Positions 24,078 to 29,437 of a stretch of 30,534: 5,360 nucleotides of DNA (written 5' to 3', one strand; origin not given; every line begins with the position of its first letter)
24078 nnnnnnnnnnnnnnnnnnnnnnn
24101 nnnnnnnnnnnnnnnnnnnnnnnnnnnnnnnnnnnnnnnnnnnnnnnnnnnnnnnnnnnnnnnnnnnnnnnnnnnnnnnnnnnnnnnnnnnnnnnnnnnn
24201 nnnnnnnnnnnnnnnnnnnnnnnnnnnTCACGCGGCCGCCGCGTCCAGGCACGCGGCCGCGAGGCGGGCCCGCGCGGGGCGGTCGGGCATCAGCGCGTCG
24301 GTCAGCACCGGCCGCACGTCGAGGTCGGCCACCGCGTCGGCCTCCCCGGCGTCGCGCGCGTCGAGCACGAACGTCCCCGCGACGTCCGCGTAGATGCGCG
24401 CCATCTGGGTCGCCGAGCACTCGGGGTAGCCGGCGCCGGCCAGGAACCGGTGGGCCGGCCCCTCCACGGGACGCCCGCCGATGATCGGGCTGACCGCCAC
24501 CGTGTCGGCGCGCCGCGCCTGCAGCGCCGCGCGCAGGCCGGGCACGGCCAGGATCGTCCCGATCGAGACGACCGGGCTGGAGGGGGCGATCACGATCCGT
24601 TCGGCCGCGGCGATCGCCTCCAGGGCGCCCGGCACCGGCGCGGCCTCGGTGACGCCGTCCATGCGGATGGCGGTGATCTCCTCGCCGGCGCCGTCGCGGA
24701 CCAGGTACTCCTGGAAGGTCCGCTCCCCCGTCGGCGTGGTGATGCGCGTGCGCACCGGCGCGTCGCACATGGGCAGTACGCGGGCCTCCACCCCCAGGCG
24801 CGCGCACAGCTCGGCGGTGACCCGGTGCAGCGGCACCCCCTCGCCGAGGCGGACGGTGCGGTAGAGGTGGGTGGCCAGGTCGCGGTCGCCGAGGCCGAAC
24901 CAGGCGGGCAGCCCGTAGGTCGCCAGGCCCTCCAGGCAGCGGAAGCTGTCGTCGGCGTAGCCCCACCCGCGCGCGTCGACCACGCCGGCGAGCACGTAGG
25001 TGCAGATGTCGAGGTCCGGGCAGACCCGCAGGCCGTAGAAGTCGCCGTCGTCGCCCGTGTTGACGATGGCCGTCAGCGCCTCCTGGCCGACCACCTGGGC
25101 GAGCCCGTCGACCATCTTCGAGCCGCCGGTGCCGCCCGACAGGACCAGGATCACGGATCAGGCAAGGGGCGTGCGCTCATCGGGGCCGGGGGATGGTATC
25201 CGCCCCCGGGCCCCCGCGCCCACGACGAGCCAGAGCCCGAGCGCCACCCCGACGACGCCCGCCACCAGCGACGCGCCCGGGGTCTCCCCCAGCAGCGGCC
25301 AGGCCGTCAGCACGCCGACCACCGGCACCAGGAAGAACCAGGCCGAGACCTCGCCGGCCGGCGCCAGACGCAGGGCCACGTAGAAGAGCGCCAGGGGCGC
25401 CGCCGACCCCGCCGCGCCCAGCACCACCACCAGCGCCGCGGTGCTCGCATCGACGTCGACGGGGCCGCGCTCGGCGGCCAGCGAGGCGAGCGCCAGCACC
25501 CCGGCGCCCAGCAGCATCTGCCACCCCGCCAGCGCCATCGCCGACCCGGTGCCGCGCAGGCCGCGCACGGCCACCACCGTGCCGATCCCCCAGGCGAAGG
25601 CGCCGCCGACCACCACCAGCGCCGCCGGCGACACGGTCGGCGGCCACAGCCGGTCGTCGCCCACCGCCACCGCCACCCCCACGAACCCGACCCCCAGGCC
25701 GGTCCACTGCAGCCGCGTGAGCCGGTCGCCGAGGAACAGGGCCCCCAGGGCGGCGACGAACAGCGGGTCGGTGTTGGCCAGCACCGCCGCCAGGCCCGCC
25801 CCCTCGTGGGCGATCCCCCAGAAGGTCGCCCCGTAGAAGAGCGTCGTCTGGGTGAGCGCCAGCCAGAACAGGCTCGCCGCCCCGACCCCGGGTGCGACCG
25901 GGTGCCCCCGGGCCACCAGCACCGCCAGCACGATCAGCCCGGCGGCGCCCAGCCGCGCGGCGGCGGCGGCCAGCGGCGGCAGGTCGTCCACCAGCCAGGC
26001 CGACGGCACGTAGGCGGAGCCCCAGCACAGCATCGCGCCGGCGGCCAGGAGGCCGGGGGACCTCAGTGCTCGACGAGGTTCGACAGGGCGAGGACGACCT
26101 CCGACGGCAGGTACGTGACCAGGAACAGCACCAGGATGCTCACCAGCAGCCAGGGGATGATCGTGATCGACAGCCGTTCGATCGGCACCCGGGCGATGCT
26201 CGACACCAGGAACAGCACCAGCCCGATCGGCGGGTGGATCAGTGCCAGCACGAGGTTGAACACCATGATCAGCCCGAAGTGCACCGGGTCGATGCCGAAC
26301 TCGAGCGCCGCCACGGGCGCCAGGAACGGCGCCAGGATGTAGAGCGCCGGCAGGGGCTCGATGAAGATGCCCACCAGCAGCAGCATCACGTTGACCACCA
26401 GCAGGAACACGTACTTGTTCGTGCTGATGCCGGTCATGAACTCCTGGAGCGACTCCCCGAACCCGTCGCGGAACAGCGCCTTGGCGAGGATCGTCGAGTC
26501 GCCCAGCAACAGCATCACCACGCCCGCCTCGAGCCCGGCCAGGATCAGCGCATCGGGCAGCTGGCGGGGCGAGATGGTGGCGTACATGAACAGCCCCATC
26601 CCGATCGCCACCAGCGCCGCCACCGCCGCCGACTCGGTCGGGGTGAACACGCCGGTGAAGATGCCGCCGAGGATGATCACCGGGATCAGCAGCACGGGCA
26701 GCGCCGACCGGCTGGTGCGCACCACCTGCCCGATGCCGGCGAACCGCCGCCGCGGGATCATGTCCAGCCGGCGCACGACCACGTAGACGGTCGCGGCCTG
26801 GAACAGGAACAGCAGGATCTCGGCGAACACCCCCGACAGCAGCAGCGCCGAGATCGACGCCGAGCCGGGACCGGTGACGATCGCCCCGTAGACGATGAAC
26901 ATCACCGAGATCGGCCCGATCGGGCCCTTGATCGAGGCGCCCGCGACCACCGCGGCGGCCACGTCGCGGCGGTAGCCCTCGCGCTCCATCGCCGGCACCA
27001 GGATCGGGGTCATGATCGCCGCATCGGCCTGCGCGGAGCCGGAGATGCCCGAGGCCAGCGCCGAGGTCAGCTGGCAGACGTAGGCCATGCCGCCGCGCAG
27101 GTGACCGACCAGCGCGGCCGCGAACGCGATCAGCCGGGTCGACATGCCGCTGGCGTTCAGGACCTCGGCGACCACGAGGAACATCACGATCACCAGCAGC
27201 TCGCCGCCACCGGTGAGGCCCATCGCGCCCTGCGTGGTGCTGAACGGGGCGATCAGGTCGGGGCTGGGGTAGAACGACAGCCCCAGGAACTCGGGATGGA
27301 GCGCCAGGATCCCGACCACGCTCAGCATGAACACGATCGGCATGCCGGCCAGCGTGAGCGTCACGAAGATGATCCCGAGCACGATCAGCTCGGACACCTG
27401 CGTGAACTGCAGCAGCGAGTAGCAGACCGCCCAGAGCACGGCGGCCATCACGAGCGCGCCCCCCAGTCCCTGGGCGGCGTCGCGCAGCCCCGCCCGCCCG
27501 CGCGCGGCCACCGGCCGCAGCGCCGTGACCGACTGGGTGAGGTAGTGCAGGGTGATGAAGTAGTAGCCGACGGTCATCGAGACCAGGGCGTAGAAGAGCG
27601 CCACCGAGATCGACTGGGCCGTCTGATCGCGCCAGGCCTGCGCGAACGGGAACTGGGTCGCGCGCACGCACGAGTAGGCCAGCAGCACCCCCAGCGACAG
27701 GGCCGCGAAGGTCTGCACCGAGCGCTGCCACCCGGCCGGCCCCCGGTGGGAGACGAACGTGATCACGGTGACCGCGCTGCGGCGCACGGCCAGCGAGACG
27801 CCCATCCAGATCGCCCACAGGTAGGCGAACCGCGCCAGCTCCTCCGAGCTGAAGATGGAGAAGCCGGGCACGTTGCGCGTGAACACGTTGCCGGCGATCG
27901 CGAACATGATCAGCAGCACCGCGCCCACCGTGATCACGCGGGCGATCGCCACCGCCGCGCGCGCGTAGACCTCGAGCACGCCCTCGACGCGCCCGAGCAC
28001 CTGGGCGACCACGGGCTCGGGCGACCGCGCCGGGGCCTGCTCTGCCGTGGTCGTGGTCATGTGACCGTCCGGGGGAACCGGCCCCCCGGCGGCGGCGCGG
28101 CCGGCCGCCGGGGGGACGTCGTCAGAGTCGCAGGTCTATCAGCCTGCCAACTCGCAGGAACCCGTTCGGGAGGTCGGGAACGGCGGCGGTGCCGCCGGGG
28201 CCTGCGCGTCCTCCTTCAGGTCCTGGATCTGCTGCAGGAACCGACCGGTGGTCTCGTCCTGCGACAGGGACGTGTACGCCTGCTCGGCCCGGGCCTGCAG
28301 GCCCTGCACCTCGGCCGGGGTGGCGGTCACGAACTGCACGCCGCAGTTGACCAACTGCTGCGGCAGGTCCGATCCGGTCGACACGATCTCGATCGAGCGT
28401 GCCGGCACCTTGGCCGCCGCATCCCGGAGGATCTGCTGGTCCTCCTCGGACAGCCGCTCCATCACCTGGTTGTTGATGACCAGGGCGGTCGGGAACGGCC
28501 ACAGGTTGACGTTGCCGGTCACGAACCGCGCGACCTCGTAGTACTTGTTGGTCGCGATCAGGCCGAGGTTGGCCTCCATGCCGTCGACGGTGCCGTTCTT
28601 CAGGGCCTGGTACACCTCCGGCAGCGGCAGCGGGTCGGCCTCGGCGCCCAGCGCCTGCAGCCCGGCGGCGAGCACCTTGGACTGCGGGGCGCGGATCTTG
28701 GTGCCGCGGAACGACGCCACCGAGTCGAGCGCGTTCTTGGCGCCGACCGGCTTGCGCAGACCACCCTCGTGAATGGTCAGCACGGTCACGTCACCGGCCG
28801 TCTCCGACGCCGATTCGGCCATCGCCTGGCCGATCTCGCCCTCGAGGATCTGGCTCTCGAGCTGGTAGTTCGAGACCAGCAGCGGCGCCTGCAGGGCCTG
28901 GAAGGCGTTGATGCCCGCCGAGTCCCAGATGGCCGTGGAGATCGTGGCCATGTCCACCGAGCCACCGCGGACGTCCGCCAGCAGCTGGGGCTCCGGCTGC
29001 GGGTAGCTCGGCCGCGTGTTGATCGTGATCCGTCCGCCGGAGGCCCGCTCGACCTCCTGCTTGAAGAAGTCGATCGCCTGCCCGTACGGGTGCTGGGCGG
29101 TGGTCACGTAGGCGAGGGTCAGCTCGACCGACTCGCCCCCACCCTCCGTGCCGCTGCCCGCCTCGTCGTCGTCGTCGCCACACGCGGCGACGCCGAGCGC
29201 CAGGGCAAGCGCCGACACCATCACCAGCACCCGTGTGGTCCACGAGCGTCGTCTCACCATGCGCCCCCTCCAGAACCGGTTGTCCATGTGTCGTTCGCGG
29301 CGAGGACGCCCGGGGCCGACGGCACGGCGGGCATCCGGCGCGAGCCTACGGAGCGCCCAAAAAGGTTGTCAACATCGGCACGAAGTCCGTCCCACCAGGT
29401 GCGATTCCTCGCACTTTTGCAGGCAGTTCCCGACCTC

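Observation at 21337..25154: F420 cluster lacks the dehydro-F420-0 reductase domain; FprA sits where it would be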

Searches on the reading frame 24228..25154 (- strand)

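Call 5: search_protein_families(library=pfam, proteins=[window:24228-25154:-], max_evalue=0.001)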
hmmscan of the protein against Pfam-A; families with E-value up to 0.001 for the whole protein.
window:24228-25154:- (308 aa): 1 family
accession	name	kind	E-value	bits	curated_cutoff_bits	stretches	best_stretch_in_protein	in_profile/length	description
PF01933.23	CofD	-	1.8e-49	168.9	30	1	2-242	1-240/290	2-phospho-L-lactate transferase CofD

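Call 13: search_protein_families(library=ncbifam, proteins=[window:24228-25154:-], max_evalue=0.001)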
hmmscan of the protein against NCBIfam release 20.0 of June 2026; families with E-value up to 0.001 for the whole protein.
window:24228-25154:- (308 aa): 2 families
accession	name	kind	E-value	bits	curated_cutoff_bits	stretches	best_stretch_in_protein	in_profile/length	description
TIGR01819.1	F420_cofD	equivalog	3.2e-85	285.8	257.45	1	2-304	1-301/301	2-phospho-L-lactate transferase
TIGR01826.1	CofD_related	subfamily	1.5e-14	54.2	196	1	116-224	107-213/310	uridine diphosphate-N-acetylglucosamine-binding protein YvcK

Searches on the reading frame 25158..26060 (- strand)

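Call 13: search_protein_families(library=ncbifam, proteins=[window:25158-26060:-], max_evalue=0.001)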
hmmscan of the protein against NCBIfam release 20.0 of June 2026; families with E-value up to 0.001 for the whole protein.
window:25158-26060:- (300 aa): 5 families
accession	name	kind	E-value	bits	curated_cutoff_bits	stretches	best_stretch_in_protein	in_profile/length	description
TIGR00950.1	2A78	equivalog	1.5e-18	67.2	230.2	1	13-262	1-249/264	carboxylate/amino acid/amine transporter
NF008432.0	PRK11272.1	equivalog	7.1e-15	55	270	1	11-270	20-276/294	drug/metabolite exporter YedA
NF050091.1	ArAmAcExpYddG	equivalog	9e-08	32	300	1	186-284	43-140/285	aromatic amino acid exporter YddG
TIGR03340.1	phn_DUF6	hypoth_equivalog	0.0001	22.1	288.15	1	73-278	74-280/281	phosphonate utilization associated putative membrane protein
NF008523.0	PRK11453.1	equivalog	0.00036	20.2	472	1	3-280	6-286/299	O-acetylserine/cysteine exporter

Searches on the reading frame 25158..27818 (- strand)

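Call 5: search_protein_families(library=pfam, proteins=[window:25158-27818:-], max_evalue=0.001)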
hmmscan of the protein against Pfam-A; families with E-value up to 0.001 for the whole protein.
window:25158-27818:- (886 aa): 1 family
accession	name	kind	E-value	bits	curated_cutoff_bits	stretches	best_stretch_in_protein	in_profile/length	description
PF00892.27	EamA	-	2.4e-37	128.7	28.2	2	590-718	5-133/135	EamA-like transporter family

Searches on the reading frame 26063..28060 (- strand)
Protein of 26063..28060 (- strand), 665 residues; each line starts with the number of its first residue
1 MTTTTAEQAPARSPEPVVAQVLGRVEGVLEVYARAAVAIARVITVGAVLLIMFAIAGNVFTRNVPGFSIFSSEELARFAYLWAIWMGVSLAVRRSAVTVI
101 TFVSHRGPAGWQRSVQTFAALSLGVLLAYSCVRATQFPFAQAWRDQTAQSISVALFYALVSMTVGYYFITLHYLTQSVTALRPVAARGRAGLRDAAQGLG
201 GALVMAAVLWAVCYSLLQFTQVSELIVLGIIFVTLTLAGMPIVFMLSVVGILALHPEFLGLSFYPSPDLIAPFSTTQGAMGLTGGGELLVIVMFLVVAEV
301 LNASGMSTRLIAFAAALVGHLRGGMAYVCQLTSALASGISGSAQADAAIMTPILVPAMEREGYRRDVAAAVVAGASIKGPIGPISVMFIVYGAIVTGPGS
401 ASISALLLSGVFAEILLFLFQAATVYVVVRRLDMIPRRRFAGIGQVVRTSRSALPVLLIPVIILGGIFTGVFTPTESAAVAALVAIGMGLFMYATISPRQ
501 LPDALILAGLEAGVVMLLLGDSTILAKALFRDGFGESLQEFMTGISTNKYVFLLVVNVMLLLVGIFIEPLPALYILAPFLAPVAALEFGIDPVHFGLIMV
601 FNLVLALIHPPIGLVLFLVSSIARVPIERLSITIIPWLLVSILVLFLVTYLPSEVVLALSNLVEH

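Call 5: search_protein_families(library=pfam, proteins=[window:26063-28060:-], max_evalue=0.001)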
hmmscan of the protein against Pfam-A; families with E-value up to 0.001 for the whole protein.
window:26063-28060:- (665 aa): 2 families
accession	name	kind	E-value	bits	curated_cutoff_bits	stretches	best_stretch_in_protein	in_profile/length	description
PF06808.19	DctM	-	7.2e-83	279.1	23.8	1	230-652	2-411/413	Tripartite ATP-independent periplasmic transporter, DctM component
PF04290.18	DctQ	-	2.1e-15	57.2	28.3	1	52-182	2-131/132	Tripartite ATP-independent periplasmic transporters, DctQ component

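Call 68: search_protein_families(library=ncbifam, proteins=[window:26063-28060:-], max_evalue=0.00001)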
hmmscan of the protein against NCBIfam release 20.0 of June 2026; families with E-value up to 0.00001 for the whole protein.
window:26063-28060:- (665 aa): 3 families
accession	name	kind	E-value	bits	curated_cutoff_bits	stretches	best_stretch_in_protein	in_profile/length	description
TIGR00786.1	dctM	subfamily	1.3e-87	294.2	268.45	1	239-654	1-400/405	TRAP transporter large permease subunit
NF011634.1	PRK15060.1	equivalog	6.9e-45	153.9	800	1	287-659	55-421/425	2,3-diketo-L-gulonate TRAP transporter large permease YiaN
TIGR02123.1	TRAP_fused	subfamily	1.5e-20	73.5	320.65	1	238-658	113-538/615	TRAP transporter fused permease subunit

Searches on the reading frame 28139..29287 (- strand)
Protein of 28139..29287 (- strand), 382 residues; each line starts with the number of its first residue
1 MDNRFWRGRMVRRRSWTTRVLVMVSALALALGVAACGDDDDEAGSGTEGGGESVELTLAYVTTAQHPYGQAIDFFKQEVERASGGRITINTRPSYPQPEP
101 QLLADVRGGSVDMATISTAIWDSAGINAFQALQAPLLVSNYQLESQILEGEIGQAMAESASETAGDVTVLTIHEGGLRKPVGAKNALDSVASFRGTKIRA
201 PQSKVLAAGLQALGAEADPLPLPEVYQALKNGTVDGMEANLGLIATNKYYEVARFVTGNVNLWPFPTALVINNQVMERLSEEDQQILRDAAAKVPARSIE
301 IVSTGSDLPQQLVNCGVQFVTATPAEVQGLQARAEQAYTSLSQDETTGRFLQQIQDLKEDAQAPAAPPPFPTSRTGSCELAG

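Call 5: search_protein_families(library=pfam, proteins=[window:28139-29287:-], max_evalue=0.001)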
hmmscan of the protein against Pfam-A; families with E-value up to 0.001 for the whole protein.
window:28139-29287:- (382 aa): 1 family
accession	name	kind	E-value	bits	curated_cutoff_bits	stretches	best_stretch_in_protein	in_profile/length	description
PF03480.18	DctP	-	1.1e-47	163.2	23.4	1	59-340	2-281/286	Bacterial extracellular solute-binding protein, family 7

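Call 67: search_solved_structures(query=window:28139-29287:-, max_evalue=1e-10)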
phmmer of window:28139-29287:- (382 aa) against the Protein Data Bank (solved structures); distinct sequences matched with E-value up to 1e-10: 65 (the best 60 are shown).
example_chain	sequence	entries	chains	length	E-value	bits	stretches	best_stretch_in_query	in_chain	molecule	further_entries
4p47_A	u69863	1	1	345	3.1e-28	101.9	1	58-332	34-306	TRAP dicarboxylate transporter, DctP subunit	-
4n8y_A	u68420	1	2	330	1.6e-27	99.5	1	59-359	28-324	Putative TRAP-type C4-dicarboxylate transport system, binding periplasmic protein (DctP su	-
4x8r_A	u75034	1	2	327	1.2e-24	90.2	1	65-294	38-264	TRAP dicarboxylate transporter, DctP subunit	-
7bbr_A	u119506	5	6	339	4.9e-22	81.5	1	60-296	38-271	Putative TRAP transporter solute receptor DctP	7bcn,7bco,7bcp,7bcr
4mmp_A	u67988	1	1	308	6.9e-22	81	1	69-333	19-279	Sialic Acid Binding Protein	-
2cex_A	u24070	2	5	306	8.2e-22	80.8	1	65-296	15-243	PROTEIN HI0146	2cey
2wyk_A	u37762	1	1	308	8.3e-22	80.8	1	65-296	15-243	SIALIC ACID-BINDING PERIPLASMIC PROTEIN SIAP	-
3b50_A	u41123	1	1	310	8.4e-22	80.8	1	65-296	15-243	Sialic acid-binding periplasmic protein siaP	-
2v4c_A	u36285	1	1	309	8.4e-22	80.8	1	65-296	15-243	SIALIC ACID-BINDING PERIPLASMIC PROTEIN SIAP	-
2xxk_A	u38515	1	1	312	8.6e-22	80.7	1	65-296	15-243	SIALIC ACID-BINDING PERIPLASMIC PROTEIN SIAP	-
2xwv_A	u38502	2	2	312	8.6e-22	80.7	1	65-296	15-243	SIALIC ACID-BINDING PERIPLASMIC PROTEIN SIAP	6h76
2wx9_A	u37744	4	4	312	1e-21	80.5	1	66-296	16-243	SIALIC ACID-BINDING PERIPLASMIC PROTEIN SIAP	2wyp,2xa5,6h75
8cp7_A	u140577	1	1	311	1.7e-21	79.8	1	70-296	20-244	Sialic acid-binding periplasmic protein SiaP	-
2xwi_A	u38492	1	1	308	2.2e-21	79.4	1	65-296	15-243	SIALIC ACID-BINDING PERIPLASMIC PROTEIN SIAP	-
4p1l_A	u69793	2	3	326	2.9e-21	79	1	65-346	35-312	TRAP dicarboxylate transporter, DctP subunit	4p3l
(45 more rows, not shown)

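Call 68: search_protein_families(library=ncbifam, proteins=[window:28139-29287:-], max_evalue=0.00001)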
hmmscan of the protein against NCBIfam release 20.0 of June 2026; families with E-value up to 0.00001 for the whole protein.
window:28139-29287:- (382 aa): 2 families
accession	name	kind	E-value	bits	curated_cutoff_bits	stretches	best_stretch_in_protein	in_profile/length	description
TIGR00787.1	dctP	subfamily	4e-42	144.4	175.05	1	59-296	2-236/257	DctP family TRAP transporter solute-binding subunit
NF037995.1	TRAP_S1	subfamily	4.1e-38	131.3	50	1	58-327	2-268/271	TRAP transporter substrate-binding protein DctP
